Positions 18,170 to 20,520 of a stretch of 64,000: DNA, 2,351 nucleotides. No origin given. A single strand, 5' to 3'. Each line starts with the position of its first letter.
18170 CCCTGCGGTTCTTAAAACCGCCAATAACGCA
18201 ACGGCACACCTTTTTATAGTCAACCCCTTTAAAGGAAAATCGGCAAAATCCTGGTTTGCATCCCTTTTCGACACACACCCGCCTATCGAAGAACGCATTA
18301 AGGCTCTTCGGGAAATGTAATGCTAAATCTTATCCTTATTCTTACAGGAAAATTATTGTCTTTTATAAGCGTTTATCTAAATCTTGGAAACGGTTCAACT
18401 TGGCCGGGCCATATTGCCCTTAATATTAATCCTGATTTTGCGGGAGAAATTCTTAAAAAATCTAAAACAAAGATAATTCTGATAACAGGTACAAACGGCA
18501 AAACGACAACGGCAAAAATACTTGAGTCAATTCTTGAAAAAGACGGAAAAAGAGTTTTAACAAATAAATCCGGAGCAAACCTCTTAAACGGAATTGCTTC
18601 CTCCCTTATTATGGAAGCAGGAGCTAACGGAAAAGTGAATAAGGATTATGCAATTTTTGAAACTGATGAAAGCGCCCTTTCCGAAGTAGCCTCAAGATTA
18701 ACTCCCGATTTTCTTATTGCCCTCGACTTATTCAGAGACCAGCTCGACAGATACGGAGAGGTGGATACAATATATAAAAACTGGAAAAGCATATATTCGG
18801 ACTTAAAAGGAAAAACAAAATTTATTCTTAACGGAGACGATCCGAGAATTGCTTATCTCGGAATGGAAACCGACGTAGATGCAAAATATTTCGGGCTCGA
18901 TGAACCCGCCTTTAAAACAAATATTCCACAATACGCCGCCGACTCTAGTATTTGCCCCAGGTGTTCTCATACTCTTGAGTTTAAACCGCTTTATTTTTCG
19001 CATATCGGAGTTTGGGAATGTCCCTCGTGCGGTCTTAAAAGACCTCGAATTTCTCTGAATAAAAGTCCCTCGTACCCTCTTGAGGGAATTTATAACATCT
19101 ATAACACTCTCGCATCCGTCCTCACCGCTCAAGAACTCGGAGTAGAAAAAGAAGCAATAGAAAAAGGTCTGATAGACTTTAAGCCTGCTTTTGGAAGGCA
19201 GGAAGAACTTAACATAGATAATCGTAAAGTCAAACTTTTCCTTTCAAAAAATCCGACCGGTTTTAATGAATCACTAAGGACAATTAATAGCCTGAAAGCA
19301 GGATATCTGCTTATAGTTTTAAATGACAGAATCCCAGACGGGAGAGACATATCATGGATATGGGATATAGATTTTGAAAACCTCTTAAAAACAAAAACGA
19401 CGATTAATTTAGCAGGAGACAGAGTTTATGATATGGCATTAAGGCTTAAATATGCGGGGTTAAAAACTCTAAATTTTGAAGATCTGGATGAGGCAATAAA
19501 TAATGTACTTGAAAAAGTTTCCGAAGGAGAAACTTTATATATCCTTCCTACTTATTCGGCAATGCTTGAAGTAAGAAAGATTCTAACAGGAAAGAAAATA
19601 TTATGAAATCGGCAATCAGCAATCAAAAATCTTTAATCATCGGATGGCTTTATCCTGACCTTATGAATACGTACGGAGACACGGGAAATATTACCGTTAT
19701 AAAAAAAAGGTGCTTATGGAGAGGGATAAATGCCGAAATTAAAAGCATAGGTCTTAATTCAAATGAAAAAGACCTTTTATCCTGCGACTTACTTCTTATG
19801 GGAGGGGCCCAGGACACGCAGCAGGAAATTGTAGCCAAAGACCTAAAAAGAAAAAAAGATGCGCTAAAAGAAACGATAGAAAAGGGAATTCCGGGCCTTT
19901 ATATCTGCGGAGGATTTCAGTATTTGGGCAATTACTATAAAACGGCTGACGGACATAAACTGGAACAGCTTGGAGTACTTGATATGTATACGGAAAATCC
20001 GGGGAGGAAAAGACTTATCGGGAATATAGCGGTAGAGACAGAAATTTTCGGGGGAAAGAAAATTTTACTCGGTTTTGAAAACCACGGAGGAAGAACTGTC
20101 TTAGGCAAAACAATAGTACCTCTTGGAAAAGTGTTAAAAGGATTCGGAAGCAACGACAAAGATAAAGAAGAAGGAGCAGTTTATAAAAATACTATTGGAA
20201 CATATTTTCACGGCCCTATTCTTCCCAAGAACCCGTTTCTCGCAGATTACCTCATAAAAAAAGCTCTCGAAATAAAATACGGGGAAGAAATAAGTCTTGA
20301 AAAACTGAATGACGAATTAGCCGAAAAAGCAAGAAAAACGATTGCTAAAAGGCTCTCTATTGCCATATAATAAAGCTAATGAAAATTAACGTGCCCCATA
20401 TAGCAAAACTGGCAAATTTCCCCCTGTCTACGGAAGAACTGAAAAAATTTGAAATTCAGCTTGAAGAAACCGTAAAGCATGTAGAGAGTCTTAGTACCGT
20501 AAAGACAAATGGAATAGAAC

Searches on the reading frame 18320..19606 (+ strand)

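Call 16: search_protein_families(library=ncbifam, proteins=[window:18320-19606:+], max_evalue=10)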
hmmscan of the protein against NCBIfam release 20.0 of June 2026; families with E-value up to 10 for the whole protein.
window:18320-19606:+ (428 aa): 33 families (the best 25 are shown)
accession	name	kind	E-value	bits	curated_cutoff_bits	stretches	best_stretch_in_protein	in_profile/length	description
NF045635.1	isoglutsynth_MurT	equivalog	3.5e-81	273.4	800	1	8-427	10-441/447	lipid II isoglutaminyl synthase subunit MurT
NF052464.1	L2IsogltmlsynMurTStaph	equivalog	3.8e-64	217.1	800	1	24-415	23-421/435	lipid II isoglutaminyl synthase subunit MurT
NF053645.1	pMurC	equivalog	1.7e-26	93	560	2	47-244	99-286/492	pseudomurein biosynthesis peptide ligase pMurC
NF001126.0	PRK00139.1-4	equivalog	5e-18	64.9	373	3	47-79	101-133/486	UDP-N-acetylmuramoyl-L-alanyl-D-glutamate--2,6-diaminopimelate ligase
TIGR01143.1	murF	subfamily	5.7e-18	65.1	288.6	2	41-208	65-230/418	UDP-N-acetylmuramoyl-tripeptide--D-alanyl-D-alanine ligase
NF053647.1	pMurD2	equivalog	1.7e-17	63.5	550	2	44-183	92-224/405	pseudomurein biosynthesis peptide ligase pMurD2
NF053648.1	pMurE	equivalog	1.3e-15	57.1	600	1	49-344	97-370/464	pseudomurein biosynthesis peptide ligase pMurE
TIGR01087.1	murD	equivalog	1.4e-15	57.4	211.95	1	47-298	100-312/441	UDP-N-acetylmuramoyl-L-alanine--D-glutamate ligase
TIGR01085.1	murE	subfamily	4.2e-15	55.6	257.3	1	47-334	82-364/472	UDP-N-acetylmuramyl-tripeptide synthetase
TIGR01082.1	murC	equivalog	2.3e-14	53.4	335.1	2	40-186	92-225/449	UDP-N-acetylmuramate--L-alanine ligase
TIGR02068.2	cya_phycin_syn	equivalog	2.1e-13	49.2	850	2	48-84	477-513/862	cyanophycin synthetase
NF008896.0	PRK11929.1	equivalog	1.7e-12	46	1023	1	46-336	600-869/965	bifunctional UDP-N-acetylmuramoyl-L-alanyl-D-glutamate--2,6-diaminopimelate ligase MurE/UDP-N-acetylmuramoyl-tripeptide--D-alanyl-D-alanine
NF033197.0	F430_CfbE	equivalog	3.1e-12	46.2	250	2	42-89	87-137/430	coenzyme F430 synthase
NF053646.1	pMurD1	equivalog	1.5e-11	43.7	610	1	39-334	98-357/465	pseudomurein biosynthesis peptide ligase pMurD1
NF001124.0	PRK00139.1-2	equivalog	8e-11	41.3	476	2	252-334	300-383/500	UDP-N-acetylmuramoyl-L-alanyl-D-glutamate--2,6-diaminopimelate ligase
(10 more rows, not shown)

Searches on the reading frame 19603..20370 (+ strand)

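Call 16: search_protein_families(library=ncbifam, proteins=[window:19603-20370:+], max_evalue=10)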
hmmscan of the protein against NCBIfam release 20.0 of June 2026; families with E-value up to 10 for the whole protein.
window:19603-20370:+ (255 aa): 8 families
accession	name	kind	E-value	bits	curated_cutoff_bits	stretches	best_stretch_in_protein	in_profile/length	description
NF052463.1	L2IsogltmlsynGatDStaph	equivalog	5.3e-69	232.6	450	1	15-251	6-234/237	lipid II isoglutaminyl synthase subunit GatD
NF045636.1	isoglutsynth_GatD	equivalog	7e-67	225.5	400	1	9-247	16-251/258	lipid II isoglutaminyl synthase subunit GatD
NF001989.1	PRK00784.1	equivalog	6.3e-14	51.5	273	1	52-249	278-468/480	cobyric acid synthase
TIGR00313.1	cobQ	equivalog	2.6e-11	43.1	309.9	1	51-220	275-438/477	cobyric acid synthase CobQ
NF033195.1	F430_CfbB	exception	3.5e-06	26.1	560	1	54-209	283-442/451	Ni-sirohydrochlorin a,c-diamide synthase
TIGR00379.1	cobB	subfamily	8.5e-06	24.9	261.4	1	55-215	281-442/449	cobyrinic/hydrogenobyrinic acid a,c-diamide synthase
NF002204.1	PRK01077.1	equivalog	8.8e-06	24.9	254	1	61-203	278-417/420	cobyrinic acid a,c-diamide synthase CobB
NF010471.0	PRK13896.1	equivalog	0.0031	16.6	693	1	57-203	271-418/433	cobyrinic acid a,c-diamide synthase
